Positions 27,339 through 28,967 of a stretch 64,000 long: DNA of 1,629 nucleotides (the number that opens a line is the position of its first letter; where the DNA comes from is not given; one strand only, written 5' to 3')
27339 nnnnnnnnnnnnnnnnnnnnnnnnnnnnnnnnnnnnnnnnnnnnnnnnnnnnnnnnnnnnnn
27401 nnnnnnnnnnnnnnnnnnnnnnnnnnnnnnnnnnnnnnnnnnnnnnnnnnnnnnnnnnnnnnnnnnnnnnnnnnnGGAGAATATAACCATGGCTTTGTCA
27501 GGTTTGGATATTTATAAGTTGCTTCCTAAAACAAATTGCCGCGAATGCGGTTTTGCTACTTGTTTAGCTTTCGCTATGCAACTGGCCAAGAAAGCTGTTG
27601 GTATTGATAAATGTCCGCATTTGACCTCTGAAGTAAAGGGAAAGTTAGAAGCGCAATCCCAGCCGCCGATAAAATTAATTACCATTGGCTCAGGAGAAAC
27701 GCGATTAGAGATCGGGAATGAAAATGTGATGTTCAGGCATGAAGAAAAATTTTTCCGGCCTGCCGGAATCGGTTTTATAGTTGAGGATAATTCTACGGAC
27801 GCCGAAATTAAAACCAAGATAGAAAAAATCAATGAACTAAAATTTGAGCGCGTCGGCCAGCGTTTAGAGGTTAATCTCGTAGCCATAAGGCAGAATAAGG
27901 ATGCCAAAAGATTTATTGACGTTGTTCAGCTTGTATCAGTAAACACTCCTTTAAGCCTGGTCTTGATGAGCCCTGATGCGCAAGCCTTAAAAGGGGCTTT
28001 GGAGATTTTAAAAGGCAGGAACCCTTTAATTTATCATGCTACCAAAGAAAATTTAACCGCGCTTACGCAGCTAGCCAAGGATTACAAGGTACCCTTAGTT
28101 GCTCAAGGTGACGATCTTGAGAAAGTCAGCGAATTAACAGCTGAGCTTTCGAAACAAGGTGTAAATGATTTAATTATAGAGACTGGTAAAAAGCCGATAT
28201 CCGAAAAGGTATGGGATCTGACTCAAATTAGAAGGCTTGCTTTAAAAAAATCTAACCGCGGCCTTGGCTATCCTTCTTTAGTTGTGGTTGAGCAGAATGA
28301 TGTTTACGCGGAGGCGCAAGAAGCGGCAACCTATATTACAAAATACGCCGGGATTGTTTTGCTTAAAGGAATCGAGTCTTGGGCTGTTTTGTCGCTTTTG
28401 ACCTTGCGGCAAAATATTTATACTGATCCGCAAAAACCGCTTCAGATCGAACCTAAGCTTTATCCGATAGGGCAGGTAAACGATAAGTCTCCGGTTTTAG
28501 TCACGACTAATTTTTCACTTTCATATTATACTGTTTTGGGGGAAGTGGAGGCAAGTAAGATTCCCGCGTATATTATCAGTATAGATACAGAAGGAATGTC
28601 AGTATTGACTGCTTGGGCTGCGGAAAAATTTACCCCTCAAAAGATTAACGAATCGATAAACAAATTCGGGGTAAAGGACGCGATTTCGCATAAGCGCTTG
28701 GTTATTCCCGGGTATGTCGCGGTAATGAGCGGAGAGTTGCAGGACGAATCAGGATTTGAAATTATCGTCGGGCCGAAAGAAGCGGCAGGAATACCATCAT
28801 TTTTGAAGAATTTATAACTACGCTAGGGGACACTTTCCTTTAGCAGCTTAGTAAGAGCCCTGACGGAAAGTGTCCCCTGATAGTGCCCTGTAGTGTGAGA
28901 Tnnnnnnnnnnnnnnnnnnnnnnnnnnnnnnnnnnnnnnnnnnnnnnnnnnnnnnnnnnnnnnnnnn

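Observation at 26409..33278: Corrinoid iron-sulfur protein module (acsC-RACo-cooC-acsD-acsE) preceded by larB and a Cys-less FwdE-like gene, but with no CODH/ACS catalytic subunits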

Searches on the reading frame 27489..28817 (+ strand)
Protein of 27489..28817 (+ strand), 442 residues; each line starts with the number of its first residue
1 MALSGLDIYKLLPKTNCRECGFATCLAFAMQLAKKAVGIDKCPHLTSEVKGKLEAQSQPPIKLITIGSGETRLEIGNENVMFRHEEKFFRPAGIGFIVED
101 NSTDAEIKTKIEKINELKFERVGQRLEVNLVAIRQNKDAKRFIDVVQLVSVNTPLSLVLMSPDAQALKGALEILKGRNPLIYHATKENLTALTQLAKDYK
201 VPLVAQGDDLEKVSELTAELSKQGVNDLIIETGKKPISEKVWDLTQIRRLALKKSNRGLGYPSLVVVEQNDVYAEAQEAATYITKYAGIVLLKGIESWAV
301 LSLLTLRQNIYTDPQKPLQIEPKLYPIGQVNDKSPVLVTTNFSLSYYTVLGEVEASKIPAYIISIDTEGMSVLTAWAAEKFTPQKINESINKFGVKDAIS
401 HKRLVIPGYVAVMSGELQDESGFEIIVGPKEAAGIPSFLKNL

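Call 4: search_protein_families(library=pfam, proteins=[window:27489-28817:+])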
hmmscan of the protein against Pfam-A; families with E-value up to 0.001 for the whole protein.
window:27489-28817:+ (442 aa): 2 families
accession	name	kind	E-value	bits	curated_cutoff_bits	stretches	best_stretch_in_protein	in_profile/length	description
PF03599.22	CdhD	-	3.2e-101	339.3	24.8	1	64-438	2-386/387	CO dehydrogenase/acetyl-CoA synthase delta subunit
PF04060.18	FeS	-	4.7e-13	49.1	23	1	12-44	1-33/33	Putative Fe-S cluster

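Call 5: search_protein_families(library=ncbifam, proteins=[window:27489-28817:+])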
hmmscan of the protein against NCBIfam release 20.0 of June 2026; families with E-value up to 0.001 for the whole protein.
window:27489-28817:+ (442 aa): 9 families
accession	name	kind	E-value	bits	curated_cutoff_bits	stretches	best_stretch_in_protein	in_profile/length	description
NF003195.0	PRK04165.1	equivalog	1.3e-170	568.1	306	1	1-441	1-445/450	acetyl-CoA decarbonylase/synthase complex subunit gamma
NF040863.1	HgcA_corrinoid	equivalog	5.2e-20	71.8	275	1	319-441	29-151/325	mercury methylation corrinoid protein HgcA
NF043039.1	HgcAB_like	equivalog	1e-19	71.4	285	1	317-441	13-137/350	HgcAB-like fusion protein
TIGR01944.1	rnfB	subfamily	3.3e-06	26.8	68.7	1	8-52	40-83/190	RnfABCDGE type electron transport complex subunit B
NF006446.0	PRK08764.1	equivalog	5.1e-06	26.4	220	1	8-44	12-48/139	Rnf electron transport complex subunit RnfB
NF005415.0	PRK06991.1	equivalog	2.5e-05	24.1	281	1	8-44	11-47/284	electron transport complex subunit RsxB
NF041836.1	rnfB_Methano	equivalog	2.6e-05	23.8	445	1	7-52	42-87/265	Rnf electron transport complex subunit RnfB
NF005505.0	PRK07118.1-4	equivalog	0.00012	21.6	378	1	7-49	42-84/265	Fe-S cluster domain-containing protein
NF005719.0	PRK07535.1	domain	0.00081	18.6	259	0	126-214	42-130/268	methyltetrahydrofolate:corrinoid/iron-sulfur protein methyltransferase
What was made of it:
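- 27489..28817 (+): acsC: large subunit of the corrinoid iron-sulfur protein, with a 4Fe-4S domain, a TIM barrel and a B12 domain. PF04060 and PF03599 are both present (calls 4, 5).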

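Call 9: find_encoding_contigs(protein=window:27489-28817:+, flank=10000, max_places=6)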
Protein window:27489-28817:+ (442 aa): no gene with exactly this product is on record in the collection.

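Call 25: find_related_loci(query=window:27489-28817:+, collection=genome_contigs, flank=10000)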
Query window:27489-28817:+ (442 aa) in genome_contigs; peptide patterns used: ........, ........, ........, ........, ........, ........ (x = any residue, [..] = any of these).
600 stretches matched a pattern (row limit reached: there are more); 584 encode a relative of the query (tblastn E <= 1e-3); the best 80 are kept; 80 distinct loci.
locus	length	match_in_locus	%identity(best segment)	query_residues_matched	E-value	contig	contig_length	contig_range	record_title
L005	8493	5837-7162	82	1-442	0e+0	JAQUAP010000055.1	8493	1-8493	MAG: Candidatus Omnitrophota bacterium isolate STC_87 NODE_20999_length_8493_cov_3.099211_Sandtown_C, whole genome shotg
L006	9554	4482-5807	71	1-442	0e+0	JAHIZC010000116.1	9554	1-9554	MAG: Candidatus Omnitrophota bacterium isolate Modern_marine.mb.16 Modern_marine.mb.16_k141_1308336, whole genome shotgu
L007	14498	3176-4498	73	1-442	0e+0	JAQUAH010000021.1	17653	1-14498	MAG: Candidatus Omnitrophota bacterium isolate STC_8 NODE_6829_length_17653_cov_2.769828_Sandtown_C, whole genome shotgu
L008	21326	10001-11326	72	1-442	0e+0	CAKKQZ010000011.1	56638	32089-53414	Omnitrophica bacterium GWA2_41_15 isolate Hainich-H51-bin231-1 genome assembly, contig: H51-bin231_1_Hain_H51_02um_R1_14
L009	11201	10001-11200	80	1-400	0e+0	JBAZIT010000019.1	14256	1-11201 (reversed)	MAG: Candidatus Omnitrophota bacterium isolate SO_2017_LW4_101 scaffold_8237_c1_LW137-91_2017, whole genome shotgun sequ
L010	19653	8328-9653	71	1-442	0e+0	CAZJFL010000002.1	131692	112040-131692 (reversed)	MAG TPA_asm: uncultured Planctomycetales bacterium isolate SRP178699_co1_171 genome assembly, contig: NODE_53_length_131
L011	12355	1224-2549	70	1-442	0e+0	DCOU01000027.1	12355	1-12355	MAG TPA_asm: Candidatus Omnitrophica bacterium UBA1562 UBA1562_contig_19836, whole genome shotgun sequence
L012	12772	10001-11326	71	1-442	0e+0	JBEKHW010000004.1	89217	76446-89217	MAG: Candidatus Omnitrophota bacterium isolate SPRUCE 286 SPRUCE_286_4, whole genome shotgun sequence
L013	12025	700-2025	71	1-442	0e+0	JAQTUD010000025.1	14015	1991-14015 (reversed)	MAG: Candidatus Omnitrophota bacterium isolate STB_56 NODE_10585_length_14015_cov_3.241215_Sandtown_B, whole genome shot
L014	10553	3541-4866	70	1-442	0e+0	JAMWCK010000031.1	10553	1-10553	MAG: Candidatus Omnitrophota bacterium isolate QZM4_1.bins.76.Tibet NODE_18709_length_10553_cov_2.420487, whole genome s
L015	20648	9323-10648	70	1-442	0e+0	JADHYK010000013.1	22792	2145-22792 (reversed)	MAG: Candidatus Omnitrophota bacterium isolate BS750m-G77 BS307-750m-sub-C82, whole genome shotgun sequence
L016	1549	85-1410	69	1-442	0e+0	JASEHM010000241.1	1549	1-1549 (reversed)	MAG: Candidatus Omnitrophota bacterium isolate Yes70-23 NODE_241_length_1549_cov_6.637885, whole genome shotgun sequence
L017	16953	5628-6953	70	1-442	0e+0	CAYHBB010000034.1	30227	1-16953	MAG TPA_asm: uncultured Planctomycetales bacterium isolate ERP119294_co2_534 genome assembly, contig: k141_1275410, whol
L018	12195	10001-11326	69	1-442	0e+0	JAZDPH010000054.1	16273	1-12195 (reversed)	MAG: Candidatus Omnitrophota bacterium isolate MEGAHIT-group-0.826 k141_8917609, whole genome shotgun sequence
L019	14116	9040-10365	68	1-442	0e+0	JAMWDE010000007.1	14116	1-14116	MAG: Candidatus Omnitrophota bacterium isolate QZM4_2.bins.442.Tibet NODE_16864_length_14116_cov_0.923440, whole genome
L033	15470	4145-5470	65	1-442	0e+0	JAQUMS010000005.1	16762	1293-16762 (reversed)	MAG: Candidatus Omnitrophota bacterium isolate STD1_16 NODE_8123_length_16762_cov_2.169161_Sandtown_D1, whole genome sho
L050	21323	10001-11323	62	1-442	0e+0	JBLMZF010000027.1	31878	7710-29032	MAG: Deltaproteobacteria bacterium isolate MAG210 PRJNA951521_bin66_renamed_26, whole genome shotgun sequence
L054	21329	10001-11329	58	1-442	1e-180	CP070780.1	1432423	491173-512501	MAG: Candidatus Omnitrophota bacterium isolate bin17 chromosome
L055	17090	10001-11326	58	1-442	5e-180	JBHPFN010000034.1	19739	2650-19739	Candidatus Omnitrophota bacterium isolate SAG AM-311-J20 NODE_34_length_19739_cov_30.275960, whole genome shotgun sequen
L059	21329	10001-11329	56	1-442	2e-171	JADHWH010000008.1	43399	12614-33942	MAG: Candidatus Omnitrophota bacterium isolate BS750m-G22 BS-750m-C749, whole genome shotgun sequence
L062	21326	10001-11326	53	1-442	1e-164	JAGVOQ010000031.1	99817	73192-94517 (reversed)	MAG: Candidatus Omnitrophota bacterium isolate DeMMO3_19 c_000000053561, whole genome shotgun sequence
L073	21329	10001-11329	60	1-442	0e+0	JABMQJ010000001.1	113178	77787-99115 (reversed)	MAG: Candidatus Omnitrophota bacterium isolate bin.346 k141_100784, whole genome shotgun sequence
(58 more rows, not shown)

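Call 29: search_protein_families(library=pfam, proteins=[L073:7811-9988:+, L073:4042-5955:+, L073:5958-6458:+, L073:6482-7792:+, L054:6164-9991:+, L055:8862-10019:+, L050:9315-9932:+, L033:3313-3969:+, L033:2528-3319:+])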
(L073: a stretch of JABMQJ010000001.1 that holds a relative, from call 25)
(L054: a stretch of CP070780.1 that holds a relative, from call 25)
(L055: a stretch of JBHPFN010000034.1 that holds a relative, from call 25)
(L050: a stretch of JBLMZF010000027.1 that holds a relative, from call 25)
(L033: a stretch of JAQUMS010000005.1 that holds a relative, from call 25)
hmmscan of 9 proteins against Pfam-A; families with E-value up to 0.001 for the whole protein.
L073:7811-9988:+ (725 aa): 3 families
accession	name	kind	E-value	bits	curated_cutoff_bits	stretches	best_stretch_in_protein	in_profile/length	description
PF19436.4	ACS_CODH_B_C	-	3.8e-120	400.4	25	1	482-725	1-245/245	ACS/CODH beta subunit C-terminal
PF03598.20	CdhC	-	4.1e-64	215.6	24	1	317-471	1-155/155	CO dehydrogenase/acetyl-CoA synthase complex beta subunit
PF18537.6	CODH_A_N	-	1.2e-25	89.7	32.2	1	21-110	1-83/83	Carbon monoxide dehydrogenase subunit alpha N-terminal domain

L073:4042-5955:+ (637 aa): 1 family
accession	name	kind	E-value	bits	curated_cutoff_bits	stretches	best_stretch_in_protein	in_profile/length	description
PF03063.25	Prismane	-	5.1e-170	566.9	27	1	41-604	1-512/513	Prismane/CO dehydrogenase family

L073:5958-6458:+ (166 aa): 9 families
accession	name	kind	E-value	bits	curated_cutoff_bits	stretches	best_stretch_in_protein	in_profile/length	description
PF13247.11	Fer4_11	-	6.1e-18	65.3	26.2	1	66-152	7-98/100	4Fe-4S dicluster domain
PF12838.12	Fer4_7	-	1.1e-10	42.2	27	2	68-116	1-52/52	4Fe-4S dicluster domain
PF13187.11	Fer4_9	-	1.1e-09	38.5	27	2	101-148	1-51/52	4Fe-4S dicluster domain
PF12837.12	Fer4_6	-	6.6e-09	35.7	25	1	98-117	5-24/24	4Fe-4S binding domain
PF00037.32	Fer4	-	3.1e-08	33.5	21.1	1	98-117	4-23/24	4Fe-4S binding domain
PF14697.11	Fer4_21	-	1.6e-06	28.6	35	2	68-116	7-56/59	4Fe-4S dicluster domain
PF13484.11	Fer4_16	-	3.8e-06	28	30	0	101-123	1-22/66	4Fe-4S double cluster binding domain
PF13237.11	Fer4_10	-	1.6e-05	25.2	25.5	0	68-113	8-53/53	4Fe-4S dicluster domain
PF25160.1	LdpA_Fe-S-bd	-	0.00067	19.8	27.6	1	74-118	6-44/49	LdpA Fe-S cluster-binding domain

L073:6482-7792:+ (436 aa): 9 families
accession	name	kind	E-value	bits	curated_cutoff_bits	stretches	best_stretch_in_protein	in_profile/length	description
PF07992.20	Pyr_redox_2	-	2e-65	221.6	26.1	1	9-305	2-291/291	Pyridine nucleotide-disulphide oxidoreductase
PF00070.33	Pyr_redox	-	1.2e-16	61.4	22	1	151-228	2-80/82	Pyridine nucleotide-disulphide oxidoreductase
PF18267.7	Rubredoxin_C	-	2.3e-14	53.5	25.9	1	326-392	3-70/70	Rubredoxin NAD+ reductase C-terminal domain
PF13738.12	Pyr_redox_3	-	2.5e-06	27.4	30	0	75-262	94-286/305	Pyridine nucleotide-disulphide oxidoreductase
PF13450.12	NAD_binding_8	-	5.4e-06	27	21.9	0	12-38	1-25/68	NAD(P)-binding Rossmann-like domain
PF03486.20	HI0933_like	-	6.6e-06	26.2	50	0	9-35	2-28/244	HI0933-like protein Rossmann domain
PF01266.30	DAO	-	2.9e-05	24.2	27.9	0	151-201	2-52/353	FAD dependent oxidoreductase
PF00890.30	FAD_binding_2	-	4.2e-05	23.4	20.4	0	151-185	2-36/414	FAD binding domain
PF02254.24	TrkA_N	-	0.00013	22.7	23.8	0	151-200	1-50/116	TrkA-N domain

L054:6164-9991:+ (1275 aa): 6 families
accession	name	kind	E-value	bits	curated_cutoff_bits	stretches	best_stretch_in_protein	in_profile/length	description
PF19436.4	ACS_CODH_B_C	-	3.1e-118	394.1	25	2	1055-1275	24-245/245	ACS/CODH beta subunit C-terminal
PF03598.20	CdhC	-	6.2e-65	218.3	24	1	317-471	1-155/155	CO dehydrogenase/acetyl-CoA synthase complex beta subunit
PF18537.6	CODH_A_N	-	3e-26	91.7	32.2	1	21-110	1-83/83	Carbon monoxide dehydrogenase subunit alpha N-terminal domain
PF14528.11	LAGLIDADG_3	-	1.8e-21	76.6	22.5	2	728-789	2-60/82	LAGLIDADG-like domain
PF14890.11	Intein_splicing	-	2.2e-18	67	35.8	1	513-1055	1-155/155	Intein splicing domain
PF05204.19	Hom_end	-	1.9e-06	28.4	21.1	0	731-778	16-61/110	Homing endonuclease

L055:8862-10019:+ (385 aa): 1 family
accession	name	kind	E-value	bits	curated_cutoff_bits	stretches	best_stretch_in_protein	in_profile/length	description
PF01969.22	Ni_insertion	-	5.8e-108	361.8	22.1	1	4-370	1-375/375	Nickel insertion protein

L050:9315-9932:+ (205 aa): 1 family
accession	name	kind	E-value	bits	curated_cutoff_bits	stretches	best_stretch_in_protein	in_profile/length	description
PF00697.28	PRAI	-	8.3e-45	153.3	22.7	1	4-200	1-192/193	N-(5'phosphoribosyl)anthranilate (PRA) isomerase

L033:3313-3969:+ (218 aa): 1 family
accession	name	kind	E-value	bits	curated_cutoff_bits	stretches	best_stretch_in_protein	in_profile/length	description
PF00697.28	PRAI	-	1.6e-41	142.6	22.7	1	4-193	1-184/193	N-(5'phosphoribosyl)anthranilate (PRA) isomerase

L033:2528-3319:+ (263 aa): 2 families
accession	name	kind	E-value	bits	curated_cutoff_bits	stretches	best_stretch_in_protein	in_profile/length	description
PF00218.27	IGPS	-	2.1e-80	270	27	1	7-259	1-253/254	Indole-3-glycerol phosphate synthase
PF05690.20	ThiG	-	0.00022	21.1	23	0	216-253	176-213/247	Thiazole biosynthesis protein ThiG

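Call 31: find_homologous_proteins(query=L073:7811-9988:+, max_evalue=1e-30)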
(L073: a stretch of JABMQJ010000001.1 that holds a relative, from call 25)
Query L073:7811-9988:+ (725 aa): 8000 proteins with E <= 1e-30 among 8000 candidates; the best 120 are listed.
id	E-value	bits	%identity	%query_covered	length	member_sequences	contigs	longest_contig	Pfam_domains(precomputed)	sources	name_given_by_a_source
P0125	0.0e+0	1540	90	100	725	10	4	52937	PF18537.7,PF19436.5,PF03598.21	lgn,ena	-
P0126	0.0e+0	1507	89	82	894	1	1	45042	PF18537.7,PF19436.5,PF03598.21,PF14890.12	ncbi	-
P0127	0.0e+0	1506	88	100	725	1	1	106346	PF18537.7,PF19436.5,PF03598.21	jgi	-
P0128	0.0e+0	1500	88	100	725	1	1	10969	PF18537.7,PF19436.5,PF03598.21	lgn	-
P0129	0.0e+0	1499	88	100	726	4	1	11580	PF18537.7,PF19436.5,PF03598.21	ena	-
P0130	0.0e+0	1499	87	100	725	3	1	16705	PF18537.7,PF19436.5,PF03598.21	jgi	jgi:acetyl-CoA synthase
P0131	0.0e+0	1497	88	100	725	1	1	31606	PF18537.7,PF19436.5,PF03598.21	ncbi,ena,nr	ncbi:MAG: acetyl-CoA decarbonylase/synthase complex subunit alpha/beta [Omnitrophica bacterium]|nr:a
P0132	0.0e+0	1490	87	100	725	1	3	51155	PF18537.7,PF19436.5,PF03598.21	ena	-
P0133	0.0e+0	1488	87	100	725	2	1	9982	PF18537.7,PF19436.5,PF03598.21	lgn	-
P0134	0.0e+0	1481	86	100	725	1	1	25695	PF18537.7,PF19436.5,PF03598.21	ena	-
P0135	0.0e+0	1478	86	100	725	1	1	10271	PF18537.7,PF19436.5,PF03598.21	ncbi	-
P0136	0.0e+0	1476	86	100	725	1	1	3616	PF18537.7,PF19436.5,PF03598.21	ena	-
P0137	0.0e+0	1472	85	100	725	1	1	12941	PF18537.7,PF19436.5,PF03598.21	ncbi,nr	ncbi:MAG: CO dehydrogenase/CO-methylating acetyl-CoA synthase complex subunit beta [Omnitrophica bac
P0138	0.0e+0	1468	86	100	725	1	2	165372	PF18537.7,PF19436.5,PF03598.21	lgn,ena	-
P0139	0.0e+0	1468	87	82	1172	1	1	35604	PF18537.7,PF19436.5,PF14528.12,PF03598.21,PF14890.12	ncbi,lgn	ncbi:MAG: LAGLIDADG family homing endonuclease [Candidatus Omnitrophota bacterium]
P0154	0.0e+0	1350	80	100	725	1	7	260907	PF18537.7,PF19436.5,PF03598.21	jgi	-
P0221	0.0e+0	1279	74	100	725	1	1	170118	PF18537.7,PF19436.5,PF03598.21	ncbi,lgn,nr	ncbi:MAG: CO dehydrogenase/CO-methylating acetyl-CoA synthase complex subunit beta [Elusimicrobia ba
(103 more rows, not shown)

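Call 35: find_encoding_contigs(protein=P0221, flank=10000, max_places=1)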
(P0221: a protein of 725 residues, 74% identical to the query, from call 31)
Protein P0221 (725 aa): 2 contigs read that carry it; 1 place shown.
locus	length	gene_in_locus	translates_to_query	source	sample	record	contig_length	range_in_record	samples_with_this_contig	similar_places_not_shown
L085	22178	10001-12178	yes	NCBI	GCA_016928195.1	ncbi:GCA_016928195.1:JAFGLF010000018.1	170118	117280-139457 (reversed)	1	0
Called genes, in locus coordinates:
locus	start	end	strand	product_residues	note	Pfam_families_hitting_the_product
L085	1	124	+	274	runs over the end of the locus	PF01058:Oxidored_q6, PF14720:NiFe_hyd_SSU_C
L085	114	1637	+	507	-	PF27537:HoxH, PF00374:NiFeSe_Hases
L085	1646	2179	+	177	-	PF01750:HycI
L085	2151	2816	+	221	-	PF12225:DUF5981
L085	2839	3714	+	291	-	PF02219:MTHFR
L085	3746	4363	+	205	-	PF04961:FTCD_C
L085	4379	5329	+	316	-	PF00763:THF_DHG_CYH, PF02882:THF_DHG_CYH_C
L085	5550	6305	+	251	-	PF00142:Fer4_NifH (weak), PF01656:CbiA, PF02374:ArsA_ATPase, PF06564:CBP_BcsQ (faint), PF10609:ParA, PF13614:AAA_31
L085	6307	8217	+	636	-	PF03063:Prismane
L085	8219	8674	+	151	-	PF13187:Fer4_9 (faint), PF13237:Fer4_10 (faint), PF14697:Fer4_21 (faint), PF25160:LdpA_Fe-S-bd (faint), PF13247:Fer4_11, PF12838:Fer4_7 (weak), PF00037:Fer4, PF12837:Fer4_6 (weak), +1 more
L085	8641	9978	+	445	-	PF07992:Pyr_redox_2, PF13738:Pyr_redox_3, PF00070:Pyr_redox, PF18267:Rubredoxin_C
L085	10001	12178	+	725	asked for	PF18537:CODH_A_N, PF03598:CdhC, PF19436:ACS_CODH_B_C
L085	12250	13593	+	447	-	PF04060:FeS, PF03599:CdhD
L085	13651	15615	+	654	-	PF00111:Fer2, PF17650:RACo_linker, PF17651:Raco_middle, PF14574:RACo_C_ter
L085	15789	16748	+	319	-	PF03599:CdhD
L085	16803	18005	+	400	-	PF00871:Acetate_kinase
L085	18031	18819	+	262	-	PF03599:CdhD (weak), PF00809:Pterin_bind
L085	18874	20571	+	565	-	PF00999:Na_H_Exchanger, PF00571:CBS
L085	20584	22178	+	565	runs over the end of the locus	-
